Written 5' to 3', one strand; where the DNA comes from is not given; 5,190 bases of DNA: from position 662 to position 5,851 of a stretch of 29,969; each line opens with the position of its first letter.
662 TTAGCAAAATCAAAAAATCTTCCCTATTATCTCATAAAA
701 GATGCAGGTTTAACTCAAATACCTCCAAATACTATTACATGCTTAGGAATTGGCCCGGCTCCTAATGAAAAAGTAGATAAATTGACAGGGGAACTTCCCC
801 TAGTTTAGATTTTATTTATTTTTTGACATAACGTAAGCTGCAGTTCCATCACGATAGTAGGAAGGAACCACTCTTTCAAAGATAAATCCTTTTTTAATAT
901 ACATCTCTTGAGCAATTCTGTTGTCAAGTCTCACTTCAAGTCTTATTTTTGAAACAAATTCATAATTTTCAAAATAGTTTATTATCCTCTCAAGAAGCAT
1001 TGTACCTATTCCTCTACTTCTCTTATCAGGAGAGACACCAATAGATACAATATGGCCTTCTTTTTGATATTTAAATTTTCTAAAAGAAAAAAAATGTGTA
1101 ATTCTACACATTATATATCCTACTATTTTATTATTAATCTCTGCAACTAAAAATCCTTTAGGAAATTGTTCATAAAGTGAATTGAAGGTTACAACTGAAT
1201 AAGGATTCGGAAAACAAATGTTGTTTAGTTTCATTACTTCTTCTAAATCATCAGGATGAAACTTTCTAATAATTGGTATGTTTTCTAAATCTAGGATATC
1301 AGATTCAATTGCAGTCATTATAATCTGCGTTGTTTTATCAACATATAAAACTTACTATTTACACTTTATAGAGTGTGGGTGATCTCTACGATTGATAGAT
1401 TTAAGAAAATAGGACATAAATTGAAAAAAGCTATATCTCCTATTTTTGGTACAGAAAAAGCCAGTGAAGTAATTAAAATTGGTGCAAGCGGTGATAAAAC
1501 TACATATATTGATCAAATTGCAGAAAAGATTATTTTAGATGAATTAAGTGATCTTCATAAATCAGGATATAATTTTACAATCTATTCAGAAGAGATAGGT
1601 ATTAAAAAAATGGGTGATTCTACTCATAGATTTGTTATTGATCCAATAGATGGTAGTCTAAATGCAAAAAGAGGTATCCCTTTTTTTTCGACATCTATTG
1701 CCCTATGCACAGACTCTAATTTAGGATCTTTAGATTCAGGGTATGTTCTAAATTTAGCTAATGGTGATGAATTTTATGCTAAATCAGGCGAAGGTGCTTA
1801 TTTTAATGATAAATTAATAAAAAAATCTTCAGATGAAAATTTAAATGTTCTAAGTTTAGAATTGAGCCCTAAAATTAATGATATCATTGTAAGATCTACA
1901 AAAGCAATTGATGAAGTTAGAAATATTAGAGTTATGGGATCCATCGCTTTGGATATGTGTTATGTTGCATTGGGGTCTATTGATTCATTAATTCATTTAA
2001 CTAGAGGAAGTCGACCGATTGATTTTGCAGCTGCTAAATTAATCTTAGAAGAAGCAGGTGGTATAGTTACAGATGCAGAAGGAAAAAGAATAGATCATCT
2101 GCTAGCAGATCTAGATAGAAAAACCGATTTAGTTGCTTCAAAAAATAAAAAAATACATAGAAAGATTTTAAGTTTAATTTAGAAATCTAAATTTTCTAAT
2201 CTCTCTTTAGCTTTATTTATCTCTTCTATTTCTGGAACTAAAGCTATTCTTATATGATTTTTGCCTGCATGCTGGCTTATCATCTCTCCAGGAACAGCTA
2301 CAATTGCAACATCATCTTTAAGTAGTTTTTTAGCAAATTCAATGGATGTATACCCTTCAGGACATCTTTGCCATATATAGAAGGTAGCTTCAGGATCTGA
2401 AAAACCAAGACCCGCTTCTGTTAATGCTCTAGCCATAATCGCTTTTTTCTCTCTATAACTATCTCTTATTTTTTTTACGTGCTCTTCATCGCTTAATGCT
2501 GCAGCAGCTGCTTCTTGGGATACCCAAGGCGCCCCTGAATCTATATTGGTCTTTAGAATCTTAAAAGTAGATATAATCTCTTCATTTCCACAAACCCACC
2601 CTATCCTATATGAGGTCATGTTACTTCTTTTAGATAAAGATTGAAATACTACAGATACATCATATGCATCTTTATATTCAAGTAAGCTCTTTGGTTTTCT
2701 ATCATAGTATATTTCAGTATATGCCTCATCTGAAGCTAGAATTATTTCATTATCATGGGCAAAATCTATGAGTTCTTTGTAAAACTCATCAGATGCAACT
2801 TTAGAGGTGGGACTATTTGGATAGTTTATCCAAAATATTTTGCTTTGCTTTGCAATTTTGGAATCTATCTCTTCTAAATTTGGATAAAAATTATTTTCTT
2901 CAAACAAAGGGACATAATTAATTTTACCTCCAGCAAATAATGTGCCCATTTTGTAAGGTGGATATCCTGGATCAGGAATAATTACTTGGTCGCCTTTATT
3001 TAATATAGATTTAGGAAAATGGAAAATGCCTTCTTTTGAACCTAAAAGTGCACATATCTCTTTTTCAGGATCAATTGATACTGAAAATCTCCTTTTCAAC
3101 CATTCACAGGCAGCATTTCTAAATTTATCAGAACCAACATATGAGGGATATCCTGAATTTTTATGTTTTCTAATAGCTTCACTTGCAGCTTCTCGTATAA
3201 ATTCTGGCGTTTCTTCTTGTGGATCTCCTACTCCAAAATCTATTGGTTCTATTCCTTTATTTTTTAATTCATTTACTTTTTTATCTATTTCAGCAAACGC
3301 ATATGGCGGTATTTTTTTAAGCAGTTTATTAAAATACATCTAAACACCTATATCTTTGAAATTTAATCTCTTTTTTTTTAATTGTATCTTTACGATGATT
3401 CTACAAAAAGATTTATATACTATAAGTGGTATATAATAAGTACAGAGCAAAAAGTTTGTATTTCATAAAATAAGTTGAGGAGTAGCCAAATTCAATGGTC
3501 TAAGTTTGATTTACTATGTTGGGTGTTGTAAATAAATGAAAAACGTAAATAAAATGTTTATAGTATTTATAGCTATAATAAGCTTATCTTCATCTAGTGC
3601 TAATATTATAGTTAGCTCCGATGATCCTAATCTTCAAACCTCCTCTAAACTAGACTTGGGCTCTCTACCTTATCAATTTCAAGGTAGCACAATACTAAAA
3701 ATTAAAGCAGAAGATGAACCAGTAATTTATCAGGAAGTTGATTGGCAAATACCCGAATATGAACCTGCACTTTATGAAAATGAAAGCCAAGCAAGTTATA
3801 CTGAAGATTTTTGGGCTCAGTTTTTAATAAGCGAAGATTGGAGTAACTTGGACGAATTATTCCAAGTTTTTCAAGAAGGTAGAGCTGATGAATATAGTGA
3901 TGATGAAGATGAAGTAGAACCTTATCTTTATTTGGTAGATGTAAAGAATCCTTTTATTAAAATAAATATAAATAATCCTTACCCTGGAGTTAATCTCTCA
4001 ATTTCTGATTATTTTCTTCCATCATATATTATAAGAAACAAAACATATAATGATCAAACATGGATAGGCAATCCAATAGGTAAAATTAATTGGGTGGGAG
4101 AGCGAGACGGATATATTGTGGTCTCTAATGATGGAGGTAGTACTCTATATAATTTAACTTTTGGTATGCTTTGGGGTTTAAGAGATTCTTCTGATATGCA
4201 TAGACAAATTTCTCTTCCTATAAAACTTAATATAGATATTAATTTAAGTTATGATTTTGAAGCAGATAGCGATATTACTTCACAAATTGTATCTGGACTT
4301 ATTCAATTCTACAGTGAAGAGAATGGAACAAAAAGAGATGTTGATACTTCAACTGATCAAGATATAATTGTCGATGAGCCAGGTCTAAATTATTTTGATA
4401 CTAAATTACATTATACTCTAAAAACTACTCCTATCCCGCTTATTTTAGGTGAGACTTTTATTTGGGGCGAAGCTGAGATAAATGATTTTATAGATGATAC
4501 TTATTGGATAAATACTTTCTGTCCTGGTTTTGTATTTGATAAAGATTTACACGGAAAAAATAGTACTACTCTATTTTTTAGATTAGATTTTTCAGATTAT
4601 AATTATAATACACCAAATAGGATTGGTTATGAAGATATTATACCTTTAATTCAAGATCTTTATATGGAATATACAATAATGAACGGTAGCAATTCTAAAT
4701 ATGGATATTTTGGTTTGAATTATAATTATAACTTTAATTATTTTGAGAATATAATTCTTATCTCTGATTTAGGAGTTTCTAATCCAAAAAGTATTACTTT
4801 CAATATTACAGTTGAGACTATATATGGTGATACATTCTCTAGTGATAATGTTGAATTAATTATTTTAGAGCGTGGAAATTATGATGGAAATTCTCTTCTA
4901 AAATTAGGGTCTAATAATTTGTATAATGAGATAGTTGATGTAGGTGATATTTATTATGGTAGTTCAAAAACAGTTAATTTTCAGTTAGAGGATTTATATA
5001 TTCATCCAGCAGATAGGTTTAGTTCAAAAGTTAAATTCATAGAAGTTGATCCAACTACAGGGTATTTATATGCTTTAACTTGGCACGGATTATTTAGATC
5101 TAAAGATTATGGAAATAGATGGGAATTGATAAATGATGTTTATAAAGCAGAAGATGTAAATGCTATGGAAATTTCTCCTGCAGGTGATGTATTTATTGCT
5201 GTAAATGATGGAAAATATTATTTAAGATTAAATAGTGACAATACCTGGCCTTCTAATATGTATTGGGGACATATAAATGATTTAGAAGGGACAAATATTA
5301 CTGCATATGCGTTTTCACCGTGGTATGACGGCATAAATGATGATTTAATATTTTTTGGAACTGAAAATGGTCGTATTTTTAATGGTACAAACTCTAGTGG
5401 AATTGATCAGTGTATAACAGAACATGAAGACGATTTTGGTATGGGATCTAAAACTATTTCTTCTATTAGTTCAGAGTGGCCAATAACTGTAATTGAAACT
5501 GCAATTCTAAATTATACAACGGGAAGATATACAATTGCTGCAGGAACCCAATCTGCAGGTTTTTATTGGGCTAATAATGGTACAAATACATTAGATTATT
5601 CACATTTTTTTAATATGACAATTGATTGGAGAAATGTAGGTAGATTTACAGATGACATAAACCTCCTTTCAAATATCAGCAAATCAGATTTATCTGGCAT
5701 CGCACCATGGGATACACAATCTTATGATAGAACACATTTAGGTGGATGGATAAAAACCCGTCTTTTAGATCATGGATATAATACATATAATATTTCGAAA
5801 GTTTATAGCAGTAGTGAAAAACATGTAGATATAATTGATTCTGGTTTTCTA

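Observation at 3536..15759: Two tandem giant paralogous surface proteins followed by a Zn-ribbon / degenerate KaiC-like pair: candidate surface-to-cytoplasm module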

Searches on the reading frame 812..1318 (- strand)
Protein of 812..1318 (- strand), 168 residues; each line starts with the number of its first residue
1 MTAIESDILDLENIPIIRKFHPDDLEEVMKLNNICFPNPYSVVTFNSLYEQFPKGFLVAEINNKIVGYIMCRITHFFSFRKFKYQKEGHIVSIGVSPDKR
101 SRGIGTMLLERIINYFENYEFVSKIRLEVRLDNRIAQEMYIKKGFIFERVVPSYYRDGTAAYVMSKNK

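Call 5: search_protein_families(library=pfam, proteins=[window:812-1318:-], max_evalue=0.01)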
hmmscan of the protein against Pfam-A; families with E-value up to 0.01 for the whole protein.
window:812-1318:- (168 aa): 7 families
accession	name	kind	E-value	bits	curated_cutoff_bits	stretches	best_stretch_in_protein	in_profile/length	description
PF00583.31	Acetyltransf_1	-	5e-21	75.6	20.7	1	26-145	2-116/116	Acetyltransferase (GNAT) family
PF13508.13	Acetyltransf_7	-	6.1e-12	46.2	27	1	55-145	4-82/84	Acetyltransferase (GNAT) domain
PF13673.13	Acetyltransf_10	-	4.7e-11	43.2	23.6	1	46-166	20-126/128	Acetyltransferase (GNAT) domain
PF13527.13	Acetyltransf_9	-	2.3e-07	31.3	25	1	17-116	2-101/127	Acetyltransferase (GNAT) domain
PF13420.13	Acetyltransf_4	-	0.00078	19.9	24.3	1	56-157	52-146/155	Acetyltransferase (GNAT) domain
PF13302.13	Acetyltransf_3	-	0.0071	17.5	25.4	0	17-145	4-137/138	Acetyltransferase (GNAT) domain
PF08445.16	FR47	-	0.0071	16.7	22.1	0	86-146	20-78/86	FR47-like protein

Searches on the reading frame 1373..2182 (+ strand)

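Call 5: search_protein_families(library=pfam, proteins=[window:1373-2182:+], max_evalue=0.01)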
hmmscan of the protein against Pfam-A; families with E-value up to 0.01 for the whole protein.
window:1373-2182:+ (269 aa): 1 family
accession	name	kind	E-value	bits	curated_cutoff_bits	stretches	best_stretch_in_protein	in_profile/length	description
PF00459.30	Inositol_P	-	3.7e-32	112.3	27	1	12-267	15-264/271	Inositol monophosphatase family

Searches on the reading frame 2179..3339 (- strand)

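Call 5: search_protein_families(library=pfam, proteins=[window:2179-3339:-], max_evalue=0.01)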
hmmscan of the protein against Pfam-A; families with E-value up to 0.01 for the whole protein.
window:2179-3339:- (386 aa): 2 families
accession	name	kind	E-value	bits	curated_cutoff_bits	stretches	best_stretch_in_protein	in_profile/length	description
PF00155.27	Aminotran_1_2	-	1.4e-61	209.1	19.7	1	32-380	3-360/361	Aminotransferase class I and II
PF20704.4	KH_NucS_shadow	-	0.0066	16.8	27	0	5-59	25-80/130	NucS shadow ORF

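Call 48: search_protein_families(library=ncbifam, proteins=[P0001, P0003], max_evalue=0.01)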
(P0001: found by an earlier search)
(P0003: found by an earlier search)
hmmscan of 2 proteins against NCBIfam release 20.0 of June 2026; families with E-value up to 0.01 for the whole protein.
P0001 (250 aa): 14 families
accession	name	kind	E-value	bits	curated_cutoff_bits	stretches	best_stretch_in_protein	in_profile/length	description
NF006799.0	PRK09302.1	equivalog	3.2e-24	85.4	408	1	25-244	11-238/515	circadian clock protein KaiC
TIGR03881.1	KaiC_arch_4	hypoth_equivalog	2.2e-16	60.3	247.8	1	26-241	2-224/231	KaiC domain-containing protein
NF052589.1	ArlH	equivalog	6.1e-16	58.8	215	1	31-229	6-206/229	archaellum protein ArlH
TIGR03880.1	KaiC_arch_3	hypoth_equivalog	8.2e-16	58.2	249.45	1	30-185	1-151/224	KaiC domain-containing protein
TIGR02655.1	circ_KaiC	equivalog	2.8e-14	52.6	546.25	1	25-242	1-226/484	circadian clock protein KaiC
NF004723.0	PRK06067.1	subfamily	4.2e-14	52.7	194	1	25-225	14-214/243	flagellar accessory protein FlaH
TIGR03877.1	thermo_KaiC_1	hypoth_equivalog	2.9e-08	33.5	307.25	1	25-99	2-76/238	KaiC domain-containing protein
NF006320.0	PRK08533.1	equivalog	6.2e-07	29.3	215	1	31-204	10-179/230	flagellar accessory protein FlaH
NF045863.1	glide_MMOB1660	exception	2.7e-06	26.6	600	1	23-95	119-189/515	MMOB1660 family gliding motility ATPase complex subunit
TIGR03878.1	thermo_KaiC_2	hypoth_equivalog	2.8e-05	23.5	232.2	1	36-174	27-162/259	KaiC domain-containing protein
NF045936.2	MSC_0619_alpha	exception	4.5e-05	22.3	520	1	21-84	119-180/505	MSC_0619 family F1-like ATPase alpha subunit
NF005523.0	PRK07165.1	equivalog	6.3e-05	21.8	414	1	21-85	123-185/509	ATP F0F1 synthase subunit alpha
TIGR00416.1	sms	equivalog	0.00016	20.5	403.05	1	25-110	74-157/454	DNA repair protein RadA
NF006861.0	PRK09361.1-1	equivalog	0.0047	16.5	278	1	24-81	2-59/235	DNA repair and recombination protein RadB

P0003 (61 aa): 0 families

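Call 76: search_protein_families(library=padloc, proteins=[P0001, P0003], max_evalue=0.01)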
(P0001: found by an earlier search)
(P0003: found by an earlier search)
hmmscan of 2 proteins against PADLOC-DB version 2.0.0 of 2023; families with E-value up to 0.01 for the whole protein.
P0001 (250 aa): 0 families

P0003 (61 aa): 0 families

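Call 77: search_protein_families(library=phrogs, proteins=[P0001, P0003], max_evalue=0.01)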
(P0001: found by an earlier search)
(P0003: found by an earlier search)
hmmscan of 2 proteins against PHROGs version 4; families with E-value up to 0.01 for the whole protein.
P0001 (250 aa): 6 families
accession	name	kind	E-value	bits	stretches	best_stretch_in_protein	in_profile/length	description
phrog_239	-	DNA, RNA and nucleotide metabolism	9.4e-11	42.4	1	26-174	338-500/801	DNA primase/helicase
phrog_19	-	DNA, RNA and nucleotide metabolism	1.4e-06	28.5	1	22-150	330-466/621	DnaB-like replicative helicase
phrog_243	-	DNA, RNA and nucleotide metabolism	0.00069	19.6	1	31-176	22-176/273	DnaB-like replicative helicase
phrog_8337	-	DNA, RNA and nucleotide metabolism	0.0013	19.2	1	17-82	40-105/273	DNA repair protein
phrog_3123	-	unknown function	0.0033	17.1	1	100-178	425-495/583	-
phrog_97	-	other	0.0045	17.2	1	5-77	25-105/506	UvsX-like recombinase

P0003 (61 aa): 0 families

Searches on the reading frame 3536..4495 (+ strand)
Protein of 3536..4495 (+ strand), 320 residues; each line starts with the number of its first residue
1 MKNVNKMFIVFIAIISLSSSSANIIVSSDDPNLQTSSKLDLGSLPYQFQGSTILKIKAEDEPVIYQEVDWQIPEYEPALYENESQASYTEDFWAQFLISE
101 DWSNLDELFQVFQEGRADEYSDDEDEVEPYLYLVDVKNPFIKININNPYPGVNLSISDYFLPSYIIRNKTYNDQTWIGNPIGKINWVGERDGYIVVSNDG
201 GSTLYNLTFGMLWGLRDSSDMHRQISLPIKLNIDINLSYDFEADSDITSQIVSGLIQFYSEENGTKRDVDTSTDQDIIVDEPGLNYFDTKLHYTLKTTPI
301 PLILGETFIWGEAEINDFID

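Call 19: search_protein_families(library=pfam, proteins=[window:3536-4495:+], max_evalue=1)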
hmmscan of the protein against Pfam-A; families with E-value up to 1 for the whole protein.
window:3536-4495:+ (320 aa): 0 families

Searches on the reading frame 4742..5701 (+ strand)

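Call 19: search_protein_families(library=pfam, proteins=[window:4742-5701:+], max_evalue=1)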
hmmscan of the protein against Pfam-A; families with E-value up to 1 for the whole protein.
window:4742-5701:+ (320 aa): 2 families
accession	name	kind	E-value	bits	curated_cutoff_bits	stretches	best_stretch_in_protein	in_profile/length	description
PF05131.20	Pep3_Vps18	-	0.032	13.7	23.1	1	146-290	69-207/353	Pep3/Vps18/deep orange beta-propeller domain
PF15899.11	BNR_6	-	0.28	11.8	27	1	117-128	1-12/14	BNR-Asp box repeat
